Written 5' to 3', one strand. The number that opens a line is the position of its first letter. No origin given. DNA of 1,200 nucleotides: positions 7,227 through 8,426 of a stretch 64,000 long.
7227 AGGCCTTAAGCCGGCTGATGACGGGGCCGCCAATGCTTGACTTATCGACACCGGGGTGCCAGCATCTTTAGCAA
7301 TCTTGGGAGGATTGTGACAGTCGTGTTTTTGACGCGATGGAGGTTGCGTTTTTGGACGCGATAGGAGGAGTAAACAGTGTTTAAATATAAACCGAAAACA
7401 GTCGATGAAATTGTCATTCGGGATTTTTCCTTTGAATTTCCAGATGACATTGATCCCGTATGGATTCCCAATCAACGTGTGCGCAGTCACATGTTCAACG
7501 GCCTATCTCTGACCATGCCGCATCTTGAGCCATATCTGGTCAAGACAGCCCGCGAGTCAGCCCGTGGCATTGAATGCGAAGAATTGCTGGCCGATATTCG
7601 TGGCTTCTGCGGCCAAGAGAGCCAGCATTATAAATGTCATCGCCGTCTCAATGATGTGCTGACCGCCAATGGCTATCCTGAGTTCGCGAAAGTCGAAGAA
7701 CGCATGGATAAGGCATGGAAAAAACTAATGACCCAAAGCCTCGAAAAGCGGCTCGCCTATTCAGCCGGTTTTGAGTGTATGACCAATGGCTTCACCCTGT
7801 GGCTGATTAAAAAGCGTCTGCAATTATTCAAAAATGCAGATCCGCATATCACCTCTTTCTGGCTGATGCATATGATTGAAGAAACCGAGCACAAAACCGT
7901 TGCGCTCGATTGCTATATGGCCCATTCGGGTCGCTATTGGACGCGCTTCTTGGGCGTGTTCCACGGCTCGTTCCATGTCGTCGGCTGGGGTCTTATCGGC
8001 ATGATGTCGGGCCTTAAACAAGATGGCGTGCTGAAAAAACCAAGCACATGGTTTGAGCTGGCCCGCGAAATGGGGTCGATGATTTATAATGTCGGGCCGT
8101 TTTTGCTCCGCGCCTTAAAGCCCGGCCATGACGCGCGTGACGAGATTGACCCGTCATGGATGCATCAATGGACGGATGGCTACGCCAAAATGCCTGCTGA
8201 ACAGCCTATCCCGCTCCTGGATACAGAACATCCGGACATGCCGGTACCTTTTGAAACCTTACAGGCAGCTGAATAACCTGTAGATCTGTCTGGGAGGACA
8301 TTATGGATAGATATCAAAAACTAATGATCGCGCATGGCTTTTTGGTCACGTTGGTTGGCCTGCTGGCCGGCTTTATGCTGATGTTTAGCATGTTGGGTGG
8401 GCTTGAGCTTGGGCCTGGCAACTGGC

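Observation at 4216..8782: Five-gene module of uncharacterised families ending in a StyC-like membrane protein: candidate epoxide-forming and epoxide-isomerising pathway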

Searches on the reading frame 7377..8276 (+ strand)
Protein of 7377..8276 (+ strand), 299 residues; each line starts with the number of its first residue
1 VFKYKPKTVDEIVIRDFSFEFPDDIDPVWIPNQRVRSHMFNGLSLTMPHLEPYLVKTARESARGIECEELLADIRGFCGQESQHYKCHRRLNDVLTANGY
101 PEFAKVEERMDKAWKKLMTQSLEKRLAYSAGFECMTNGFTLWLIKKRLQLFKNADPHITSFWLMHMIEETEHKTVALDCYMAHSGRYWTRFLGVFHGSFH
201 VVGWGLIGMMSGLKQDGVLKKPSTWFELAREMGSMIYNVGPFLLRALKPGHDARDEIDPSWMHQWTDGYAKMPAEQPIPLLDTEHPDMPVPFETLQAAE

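Call 3: search_protein_families(library=pfam, proteins=[window:7377-8276:+], max_evalue=0.1)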
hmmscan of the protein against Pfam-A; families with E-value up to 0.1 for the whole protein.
window:7377-8276:+ (299 aa): 1 family
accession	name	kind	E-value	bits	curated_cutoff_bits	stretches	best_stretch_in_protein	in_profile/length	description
PF10118.14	Metal_hydrol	-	8.2e-53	180.1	33.2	1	14-252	2-242/247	Predicted metal-dependent hydrolase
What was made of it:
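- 7377..8276 (+): Core gene 1: a PF10118 ('Metal_hydrol') protein of 299 aa, with no hydrophobic segment. It is predicted to be an AurF/CylC-like ferritin-type diiron oxygenase or oxidase, and carries a clade-specific conserved C-terminal tail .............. (residues 279-292). Pfam E 8e-53 (call 3).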

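Call 4: search_protein_families(library=ncbifam, proteins=[window:7377-8276:+], max_evalue=0.1)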
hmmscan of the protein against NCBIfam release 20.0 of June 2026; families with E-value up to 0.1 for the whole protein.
window:7377-8276:+ (299 aa): 0 families

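Call 6: search_solved_structures(query=window:7377-8276:+, max_evalue=1, show_alignments=2)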
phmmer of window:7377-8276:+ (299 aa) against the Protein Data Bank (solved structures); distinct sequences matched with E-value up to 1: 0.

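Call 19: find_homologous_proteins(query=window:7377-8276:+, max_evalue=0.001)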
Query window:7377-8276:+ (299 aa): 433 proteins with E <= 0.001 among 738 candidates; the best 120 are listed.
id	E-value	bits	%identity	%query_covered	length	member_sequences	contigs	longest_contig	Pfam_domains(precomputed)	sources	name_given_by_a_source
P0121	2.0e-206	703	98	100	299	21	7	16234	PF10118.15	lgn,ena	-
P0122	6.3e-168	576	82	100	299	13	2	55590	PF10118.15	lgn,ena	-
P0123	2.7e-164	564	78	100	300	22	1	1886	PF10118.15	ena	-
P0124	1.6e-163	562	79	100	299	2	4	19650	PF10118.15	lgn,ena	-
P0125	9.0e-160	549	78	100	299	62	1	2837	PF10118.15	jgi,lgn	jgi:predicted metal-dependent hydrolase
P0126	3.0e-159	548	77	100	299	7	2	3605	PF10118.15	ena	-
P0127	5.3e-159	547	77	100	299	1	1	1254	PF10118.15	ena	-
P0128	6.3e-159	547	77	100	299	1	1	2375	PF10118.15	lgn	-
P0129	5.6e-158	543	76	100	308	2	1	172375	PF10118.15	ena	-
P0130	5.8e-158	543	75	97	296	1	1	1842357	PF10118.15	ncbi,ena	-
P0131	6.9e-158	543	76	100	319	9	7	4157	PF10118.15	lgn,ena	-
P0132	2.0e-157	542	76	99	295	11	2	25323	PF10118.15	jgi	jgi:predicted metal-dependent hydrolase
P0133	5.4e-156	537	74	99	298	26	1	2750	PF10118.15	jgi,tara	tara:strand:- start:1339 stop:2235 length:897 start_codon:yes stop_codon:yes gene_type:complete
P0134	1.9e-155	535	74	97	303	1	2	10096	PF10118.15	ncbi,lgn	-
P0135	6.2e-155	533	74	99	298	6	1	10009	PF10118.15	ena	-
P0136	9.4e-154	530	76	98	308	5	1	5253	PF10118.15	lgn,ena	-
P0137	6.0e-153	527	75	100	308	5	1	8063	PF10118.15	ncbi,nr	ncbi:MAG: metal-dependent hydrolase [Alphaproteobacteria bacterium]|nr:metal-dependent hydrolase [Al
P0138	2.4e-152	525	75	98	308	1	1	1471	PF10118.15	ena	-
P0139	3.1e-152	525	76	98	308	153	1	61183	PF10118.15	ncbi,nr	ncbi:metal-dependent hydrolase [Alphaproteobacteria bacterium]|nr:metal-dependent hydrolase [Alphapr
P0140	1.8e-151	522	72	98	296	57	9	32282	PF10118.15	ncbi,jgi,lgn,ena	ncbi:MAG: metal-dependent hydrolase [Parvibaculales bacterium]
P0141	9.2e-147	507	72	98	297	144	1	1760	PF10118.15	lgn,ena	-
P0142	2.4e-143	495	70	98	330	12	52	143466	PF10118.15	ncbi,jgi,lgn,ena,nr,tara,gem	ncbi:MAG TPA: metal-dependent hydrolase [Gammaproteobacteria bacterium]|nr:metal-dependent hydrolase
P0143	2.2e-138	479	68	98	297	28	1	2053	PF10118.15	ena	-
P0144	4.8e-133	462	63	98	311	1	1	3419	PF10118.15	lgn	-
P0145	4.9e-132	458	65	97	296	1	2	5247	PF10118.15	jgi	jgi:predicted metal-dependent hydrolase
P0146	3.1e-131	456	64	97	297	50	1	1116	PF10118.15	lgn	-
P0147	1.8e-130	453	76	85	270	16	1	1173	PF10118.15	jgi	jgi:predicted metal-dependent hydrolase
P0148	3.1e-130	452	65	97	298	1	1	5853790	PF10118.15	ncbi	ncbi:MAG: metal-dependent hydrolase [Pseudomonadota bacterium]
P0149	3.5e-130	452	66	97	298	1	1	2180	PF10118.15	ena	-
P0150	1.1e-129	450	63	99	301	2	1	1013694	PF10118.15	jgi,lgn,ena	-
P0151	3.3e-129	449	63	99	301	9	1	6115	PF10118.15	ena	-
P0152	4.4e-129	448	64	97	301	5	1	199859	PF10118.15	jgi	jgi:uncharacterized protein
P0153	6.5e-129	448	63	98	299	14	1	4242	PF10118.15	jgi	-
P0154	3.0e-128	446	65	97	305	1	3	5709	PF10118.15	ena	-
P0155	4.0e-128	445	64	97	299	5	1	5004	PF10118.15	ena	-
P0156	6.5e-128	445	60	98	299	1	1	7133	PF10118.15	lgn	-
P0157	9.1e-128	444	63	98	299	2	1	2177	PF10118.15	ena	-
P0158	1.1e-127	444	59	98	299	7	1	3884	PF10118.15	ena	-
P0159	1.1e-127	444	63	98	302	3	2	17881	PF10118.15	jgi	jgi:predicted metal-dependent hydrolase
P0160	1.4e-127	444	62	98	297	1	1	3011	PF10118.15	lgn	-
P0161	2.3e-127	443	63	97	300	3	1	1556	PF10118.15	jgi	jgi:predicted metal-dependent hydrolase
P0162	2.3e-127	443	63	97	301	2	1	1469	PF10118.15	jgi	-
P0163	2.7e-127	443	63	99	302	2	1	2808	PF10118.15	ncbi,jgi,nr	ncbi:MAG: metal-dependent hydrolase [Chloroflexota bacterium]|nr:MAG: metal-dependent hydrolase [Chl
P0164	4.8e-127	442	63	99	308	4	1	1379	PF10118.15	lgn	-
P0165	6.1e-127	441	62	97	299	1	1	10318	PF10118.15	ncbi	-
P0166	6.8e-127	441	61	98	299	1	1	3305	PF10118.15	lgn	-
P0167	7.8e-127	441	59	98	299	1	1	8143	PF10118.15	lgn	-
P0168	8.8e-127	441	65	97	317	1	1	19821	PF10118.15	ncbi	-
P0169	2.3e-126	440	62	97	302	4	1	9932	PF10118.15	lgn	-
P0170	7.4e-126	438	63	97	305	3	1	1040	PF10118.15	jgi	jgi:predicted metal-dependent hydrolase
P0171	9.5e-126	438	60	98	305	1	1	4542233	PF10118.15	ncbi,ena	-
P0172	1.2e-125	437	60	99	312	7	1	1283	PF10118.15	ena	-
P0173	1.8e-125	437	60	97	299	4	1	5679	PF10118.15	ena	-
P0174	2.3e-125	436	62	98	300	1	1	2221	PF10118.15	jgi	jgi:predicted metal-dependent hydrolase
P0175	2.8e-125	436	59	98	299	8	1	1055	PF10118.15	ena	-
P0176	2.8e-125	436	63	98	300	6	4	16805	PF10118.15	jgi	jgi:uncharacterized protein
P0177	3.2e-125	436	62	97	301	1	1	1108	PF10118.15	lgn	-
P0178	3.2e-125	436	61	98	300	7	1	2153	PF10118.15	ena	-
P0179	3.5e-125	436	63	98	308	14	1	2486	PF10118.15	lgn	-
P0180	3.7e-125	436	63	97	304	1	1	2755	PF10118.15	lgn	-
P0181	3.9e-125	436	62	98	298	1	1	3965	PF10118.15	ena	-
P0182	3.9e-125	436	62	98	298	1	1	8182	PF10118.15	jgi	jgi:predicted metal-dependent hydrolase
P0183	5.6e-125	435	60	98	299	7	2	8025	PF10118.15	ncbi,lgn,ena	-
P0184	6.1e-125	435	60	97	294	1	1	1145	PF10118.15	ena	-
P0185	7.6e-125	435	63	97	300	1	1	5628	PF10118.15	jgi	-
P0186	8.7e-125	434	63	97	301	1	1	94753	PF10118.15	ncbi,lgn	-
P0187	9.0e-125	434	60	98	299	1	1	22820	PF10118.15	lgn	-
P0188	9.1e-125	434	63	97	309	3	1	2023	PF10118.15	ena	-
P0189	1.0e-124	434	61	98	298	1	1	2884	PF10118.15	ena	-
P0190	1.0e-124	434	61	98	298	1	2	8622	PF10118.15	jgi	jgi:predicted metal-dependent hydrolase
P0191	1.2e-124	434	63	97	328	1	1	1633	PF10118.15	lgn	-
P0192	1.4e-124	434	61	97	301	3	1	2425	PF10118.15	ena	-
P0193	1.7e-124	433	63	97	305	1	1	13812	PF10118.15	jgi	jgi:predicted metal-dependent hydrolase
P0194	1.8e-124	433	61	98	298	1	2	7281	PF10118.15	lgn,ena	-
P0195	1.8e-124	433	61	98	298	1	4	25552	PF10118.15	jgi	jgi:predicted metal-dependent hydrolase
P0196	1.9e-124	433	60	98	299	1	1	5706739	PF10118.15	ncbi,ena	-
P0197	2.3e-124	433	61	99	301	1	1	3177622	PF10118.15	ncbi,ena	-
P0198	2.5e-124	433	60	98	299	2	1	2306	PF10118.15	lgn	-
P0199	2.5e-124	433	61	98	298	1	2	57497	PF10118.15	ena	-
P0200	2.5e-124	433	61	98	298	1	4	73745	PF10118.15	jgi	jgi:predicted metal-dependent hydrolase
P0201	2.8e-124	433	60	98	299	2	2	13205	PF10118.15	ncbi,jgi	ncbi:MAG: putative metal-dependent hydrolase [Gammaproteobacteria bacterium]|jgi:predicted metal-dep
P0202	2.9e-124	433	60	97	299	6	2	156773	PF10118.15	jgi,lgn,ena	jgi:uncharacterized protein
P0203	4.3e-124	432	62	97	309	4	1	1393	PF10118.15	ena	-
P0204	4.4e-124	432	62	98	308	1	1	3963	PF10118.15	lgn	-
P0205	5.8e-124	432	63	97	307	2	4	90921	PF10118.15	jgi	jgi:predicted metal-dependent hydrolase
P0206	6.4e-124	432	58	99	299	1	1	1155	PF10118.15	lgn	-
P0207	6.5e-124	431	61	98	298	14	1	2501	PF10118.15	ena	-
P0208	7.4e-124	431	61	99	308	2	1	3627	PF10118.15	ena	-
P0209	8.7e-124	431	60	97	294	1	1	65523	PF10118.15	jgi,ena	-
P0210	1.2e-123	431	62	97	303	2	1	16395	PF10118.15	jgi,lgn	-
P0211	1.3e-123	431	61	98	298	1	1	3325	PF10118.15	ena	-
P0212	1.8e-123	430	61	99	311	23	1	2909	PF10118.15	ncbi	-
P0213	1.9e-123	430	62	99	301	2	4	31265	PF10118.15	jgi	jgi:predicted metal-dependent hydrolase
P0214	2.3e-123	430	59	99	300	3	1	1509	PF10118.15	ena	-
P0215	2.4e-123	430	61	98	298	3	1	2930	PF10118.15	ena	-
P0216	2.5e-123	430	62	98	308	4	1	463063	PF10118.15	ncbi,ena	-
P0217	2.7e-123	429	61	97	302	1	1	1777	PF10118.15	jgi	-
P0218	2.8e-123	429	62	97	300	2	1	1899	PF10118.15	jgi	jgi:uncharacterized protein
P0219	3.2e-123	429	58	98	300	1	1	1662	PF10118.15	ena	-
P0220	3.7e-123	429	61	98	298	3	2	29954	PF10118.15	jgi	-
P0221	5.4e-123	428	60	99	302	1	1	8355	PF10118.15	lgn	-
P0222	5.9e-123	428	61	99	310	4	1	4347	PF10118.15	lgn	-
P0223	8.6e-123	428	60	97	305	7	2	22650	PF10118.15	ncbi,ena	-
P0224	9.1e-123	428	61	97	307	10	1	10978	PF10118.15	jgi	jgi:predicted metal-dependent hydrolase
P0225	9.8e-123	428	61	99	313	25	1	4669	PF10118.15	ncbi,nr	ncbi:MAG: metal-dependent hydrolase [Gammaproteobacteria bacterium]|nr:metal-dependent hydrolase [Ga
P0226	1.3e-122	427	61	98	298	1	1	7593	PF10118.15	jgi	jgi:predicted metal-dependent hydrolase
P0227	1.5e-122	427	60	99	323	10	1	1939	PF10118.15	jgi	jgi:predicted metal-dependent hydrolase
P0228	1.6e-122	427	59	97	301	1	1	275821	PF10118.15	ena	-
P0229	1.9e-122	427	58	99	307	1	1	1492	PF10118.15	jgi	-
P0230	2.3e-122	426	61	98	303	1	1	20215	PF10118.15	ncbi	-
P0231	2.8e-122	426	61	97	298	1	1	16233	PF10118.15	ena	-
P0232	2.9e-122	426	62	97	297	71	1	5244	PF10118.15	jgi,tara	jgi:predicted metal-dependent hydrolase|tara:strand:+ start:1820 stop:2713 length:894 start_codon:ye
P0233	3.0e-122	426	61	98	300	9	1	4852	PF10118.15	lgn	-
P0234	6.4e-122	425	60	97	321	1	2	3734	PF10118.15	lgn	-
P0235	6.5e-122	425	61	97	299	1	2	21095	PF10118.15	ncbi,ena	-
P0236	6.6e-122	425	59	99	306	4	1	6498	PF10118.15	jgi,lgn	jgi:predicted metal-dependent hydrolase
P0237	7.3e-122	425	58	100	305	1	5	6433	PF10118.15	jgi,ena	-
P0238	9.4e-122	424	60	99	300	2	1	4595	PF10118.15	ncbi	ncbi:MAG: metal-dependent hydrolase [Gammaproteobacteria bacterium]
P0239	1.0e-121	424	58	100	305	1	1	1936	PF10118.15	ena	-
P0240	1.0e-121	424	62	97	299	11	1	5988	PF10118.15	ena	-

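Call 31: search_protein_representatives(protein=window:7377-8276:+)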
Query: 299 residues. Proteins with E-value up to 0.001 (for the whole library): 1843; up to 1e-10: 746; up to 1e-30: 34. The best 150 are listed.
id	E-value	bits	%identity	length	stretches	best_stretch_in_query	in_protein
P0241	2.2e-116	405.1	57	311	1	2-294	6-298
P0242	2.7e-75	270.1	45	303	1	9-298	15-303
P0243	1.1e-72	261.6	50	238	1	67-292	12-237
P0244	9.4e-60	219.1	50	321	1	11-224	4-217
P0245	1.4e-54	202.1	39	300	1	5-270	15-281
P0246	3.9e-52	194.0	60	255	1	76-209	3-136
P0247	2.2e-45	171.8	44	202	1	95-294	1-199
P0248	1.0e-44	169.7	35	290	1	13-290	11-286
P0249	2.6e-41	158.5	48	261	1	6-168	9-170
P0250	6.0e-41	157.3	61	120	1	2-110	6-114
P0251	8.2e-41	156.8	49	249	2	101-206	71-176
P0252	5.2e-40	154.2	33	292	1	15-284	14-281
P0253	4.5e-39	151.1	54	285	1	12-147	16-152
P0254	4.9e-39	151.0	57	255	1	127-250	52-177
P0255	1.9e-38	149.0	44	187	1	114-292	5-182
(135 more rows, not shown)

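Call 32: predict_structure(alignment_id=A1)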
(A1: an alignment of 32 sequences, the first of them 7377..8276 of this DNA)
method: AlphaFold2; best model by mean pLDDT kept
length: 299 residues; sequences in the alignment: 32
mean_pLDDT: 91.7   pTM: 0.89
mean pLDDT of the five models: 91.7, 90.3, 89.9, 89.8, 87.0
residues with pLDDT >= 90: 227; 70-90: 61; 50-70: 5; < 50: 6
segments of 3 or more residues with pLDDT < 50: 294-299
pLDDT, mean of each block of 10 residues (from residue 1): 83 89 95 96 97 98 95 96 96 95 96 98 97 92 92 94 93 93 94 96 98 97 97 95 92 84 85 84 79 48
secondary structure, 60 per line:
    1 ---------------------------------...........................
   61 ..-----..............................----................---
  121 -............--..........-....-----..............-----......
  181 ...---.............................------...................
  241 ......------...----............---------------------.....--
elements in order: H34-62 H68-97 H102-117 H122-133 H136-145 H147-150 H156-169 H175-183 H187-215 H222-246 H260-271 H293-297
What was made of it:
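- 7377..8276 (+): AF2 pLDDT 91.7, all-helical (call 32).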

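Call 34: fold_search(model_id=the predicted structure, library=pdb)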
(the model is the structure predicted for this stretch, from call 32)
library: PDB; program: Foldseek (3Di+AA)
matches with E <= 10: 377; with E <= 0.001: 0
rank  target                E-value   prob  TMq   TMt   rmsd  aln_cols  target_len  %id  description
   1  6f6f                  3.3e-02  0.99  0.37  0.39   8.2       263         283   12  R2-like ligand-binding oxidase V72I mutant with aerobically reconstituted Mn/Fe cofactor (released 2018-07-04)
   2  4xb9                  4.2e-02  0.99  0.38  0.39   8.2       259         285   12  R2-like ligand-binding oxidase with aerobically reconstituted diiron cofactor (released 2015-09-09)
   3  4hr0                  5.5e-02  0.99  0.40  0.41   7.8       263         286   13  R2-like ligand-binding oxidase with aerobically reconstituted metal cofactor (released 2013-10-16)
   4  6i90                  5.7e-02  0.99  0.38  0.41   8.1       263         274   11  R2-like ligand-binding oxidase G68F mutant with aerobically reconstituted Mn/Fe cofactor (released 2019-10-16)
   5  4xbw                  5.7e-02  0.99  0.41  0.43   7.6       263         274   14  R2-like ligand-binding oxidase with aerobically reconstituted dimanganese cofactor (released 2015-09-09)
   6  6qk1                  6.2e-02  0.97  0.35  0.36   8.5       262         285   13  R2-like ligand-binding oxidase Y175F mutant with aerobically reconstituted Mn/Fe cofactor (released 2020-02-19)
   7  6sf4_B                7.1e-02  0.98  0.40  0.40   9.0       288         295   14  Apo form of the ribonucleotide reductase NrdB protein from Leeuwenhoekiella blandensis (released 2019-08-28)
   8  6f6b                  8.1e-02  0.99  0.43  0.44   7.2       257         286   12  R2-like ligand-binding oxidase A171F mutant with anaerobically reconstituted Mn/Fe cofactor (released 2018-12-19)
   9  5dcs                  8.1e-02  0.93  0.33  0.34  11.4       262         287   10  R2-like ligand-binding oxidase with aerobically reconstituted Mn/Fe cofactor (long soak) (released 2015-09-09)
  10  5olk_A                8.5e-02  0.97  0.42  0.34  10.2       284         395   13  Crystal structure of the ATP-cone-containing NrdB from Leeuwenhoekiella blandensis (released 2018-01-10)
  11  6qjv                  8.8e-02  0.98  0.41  0.42   7.6       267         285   14  R2-like ligand-binding oxidase E69D mutant with aerobically reconstituted Mn/Fe cofactor (released 2020-02-12)
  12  6qk0_A                9.2e-02  0.98  0.39  0.41   8.1       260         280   12  R2-like ligand-binding oxidase E69D mutant with anaerobically reconstituted Mn/Fe cofactor (released 2020-02-19)
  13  6cwo_A                9.2e-02  0.98  0.44  0.43  11.9       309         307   13  X-ray crystal structure of Flavobacterium johnsoniae dimanganese(II) ribonucleotide reductase beta subunit (aerobic) (released 2018-06-27)
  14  6f6l_A                9.6e-02  0.99  0.43  0.45   7.1       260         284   12  R2-like ligand-binding oxidase Y162F mutant with aerobically reconstituted Mn/Fe cofactor (released 2018-12-19)
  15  6f6h_A                1.0e-01  0.97  0.37  0.38   8.1       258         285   12  R2-like ligand-binding oxidase V72L mutant with aerobically reconstituted Mn/Fe cofactor (released 2018-07-04)
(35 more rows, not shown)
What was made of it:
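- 7377..8276 (+): Foldseek top hits are R2lox, RNR R2, CmlI and AurF (call 34).
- On Ferritin-like diiron oxygenases, AurF/CylC type: Foldseek top hits are all R2lox, R2, CmlI or AurF with probability up to 0.99, but E 0.03-0.4 and TM 0.37-0.47 (call 34).
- Closest known: R2-like ligand-binding oxidases. Same: They are the best structural matches to the PF10118 model (call 34).
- The first 21 Foldseek PDB hits are R2lox or RNR R2 (probability 0.93-0.99), with CmlI and AurF further down the list (calls 32, 34). The fold matches are weak (E 0.03-0.4, TM 0.37-0.47, call 34).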

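Call 35: search_solved_structures(query=A1, max_evalue=10, show_alignments=3)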
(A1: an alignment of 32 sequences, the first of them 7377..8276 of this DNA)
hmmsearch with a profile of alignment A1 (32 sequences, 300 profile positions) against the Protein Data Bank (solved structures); distinct sequences matched with E-value up to 10: 2.
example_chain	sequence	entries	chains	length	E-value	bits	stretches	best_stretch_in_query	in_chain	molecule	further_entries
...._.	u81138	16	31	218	0.76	12.2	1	99-187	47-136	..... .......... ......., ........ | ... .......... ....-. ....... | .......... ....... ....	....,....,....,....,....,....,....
6dmp_B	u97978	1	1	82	2.4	10.6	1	88-127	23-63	Designed orthogonal protein DHD13_XAAA_B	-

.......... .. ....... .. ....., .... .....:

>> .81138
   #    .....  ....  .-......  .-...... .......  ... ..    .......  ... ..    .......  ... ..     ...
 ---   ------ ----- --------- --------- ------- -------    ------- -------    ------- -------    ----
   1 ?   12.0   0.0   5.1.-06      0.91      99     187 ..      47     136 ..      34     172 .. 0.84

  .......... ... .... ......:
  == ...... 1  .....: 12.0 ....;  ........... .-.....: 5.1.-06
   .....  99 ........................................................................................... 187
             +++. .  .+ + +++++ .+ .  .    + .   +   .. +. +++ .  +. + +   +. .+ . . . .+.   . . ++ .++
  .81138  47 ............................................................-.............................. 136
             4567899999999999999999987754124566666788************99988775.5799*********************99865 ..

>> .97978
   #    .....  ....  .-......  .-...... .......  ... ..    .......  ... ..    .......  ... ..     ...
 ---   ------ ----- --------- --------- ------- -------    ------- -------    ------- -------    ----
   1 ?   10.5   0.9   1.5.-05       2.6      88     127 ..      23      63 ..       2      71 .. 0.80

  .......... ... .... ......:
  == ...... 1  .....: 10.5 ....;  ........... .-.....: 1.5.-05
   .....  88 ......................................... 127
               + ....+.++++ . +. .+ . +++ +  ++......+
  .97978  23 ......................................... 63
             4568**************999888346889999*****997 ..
